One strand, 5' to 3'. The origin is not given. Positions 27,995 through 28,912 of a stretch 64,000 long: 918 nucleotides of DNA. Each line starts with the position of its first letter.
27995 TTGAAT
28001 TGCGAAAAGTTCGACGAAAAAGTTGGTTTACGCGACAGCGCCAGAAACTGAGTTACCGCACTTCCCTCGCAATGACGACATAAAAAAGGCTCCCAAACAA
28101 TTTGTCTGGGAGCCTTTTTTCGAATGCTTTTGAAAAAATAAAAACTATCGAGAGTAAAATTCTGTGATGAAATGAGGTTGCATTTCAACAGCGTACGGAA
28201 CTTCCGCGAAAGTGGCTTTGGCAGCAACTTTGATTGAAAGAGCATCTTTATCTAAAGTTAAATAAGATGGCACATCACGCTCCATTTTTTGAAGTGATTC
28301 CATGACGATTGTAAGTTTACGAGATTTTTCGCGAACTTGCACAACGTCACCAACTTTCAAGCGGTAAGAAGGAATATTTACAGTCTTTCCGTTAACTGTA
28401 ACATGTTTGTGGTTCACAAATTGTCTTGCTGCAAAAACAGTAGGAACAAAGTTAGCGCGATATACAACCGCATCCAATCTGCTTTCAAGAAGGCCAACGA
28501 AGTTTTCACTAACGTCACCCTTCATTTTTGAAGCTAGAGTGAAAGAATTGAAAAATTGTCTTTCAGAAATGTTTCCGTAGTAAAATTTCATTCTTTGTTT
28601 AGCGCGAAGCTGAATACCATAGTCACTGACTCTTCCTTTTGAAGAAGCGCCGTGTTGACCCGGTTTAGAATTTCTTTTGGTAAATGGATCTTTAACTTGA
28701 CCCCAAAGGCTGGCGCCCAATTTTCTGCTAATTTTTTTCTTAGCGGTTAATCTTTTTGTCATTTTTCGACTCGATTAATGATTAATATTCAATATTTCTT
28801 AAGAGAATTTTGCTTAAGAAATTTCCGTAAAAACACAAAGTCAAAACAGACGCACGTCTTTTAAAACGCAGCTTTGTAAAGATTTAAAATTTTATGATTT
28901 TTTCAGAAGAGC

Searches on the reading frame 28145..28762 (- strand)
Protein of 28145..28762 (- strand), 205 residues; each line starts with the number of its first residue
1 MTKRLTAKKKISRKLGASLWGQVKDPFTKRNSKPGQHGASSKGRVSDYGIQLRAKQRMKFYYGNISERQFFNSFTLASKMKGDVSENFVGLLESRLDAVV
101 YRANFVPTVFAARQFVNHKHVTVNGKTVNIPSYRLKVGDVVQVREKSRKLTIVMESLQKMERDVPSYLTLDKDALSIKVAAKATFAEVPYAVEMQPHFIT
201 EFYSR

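Call 35: search_protein_families(library=pfam, proteins=[window:28145-28762:-], max_evalue=0.001)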
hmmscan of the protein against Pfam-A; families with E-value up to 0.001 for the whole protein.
window:28145-28762:- (205 aa): 3 families
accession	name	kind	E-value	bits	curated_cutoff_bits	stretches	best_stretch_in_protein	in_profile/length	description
PF00163.24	Ribosomal_S4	-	2.3e-20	73.5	23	1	6-93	4-95/95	Ribosomal protein S4/S9 N-terminal domain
PF01479.30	S4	-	2.1e-18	66.2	22.8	1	95-141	2-48/48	S4 domain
PF13275.11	S4_2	-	0.00052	20.3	24.6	1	103-147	17-61/65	S4 domain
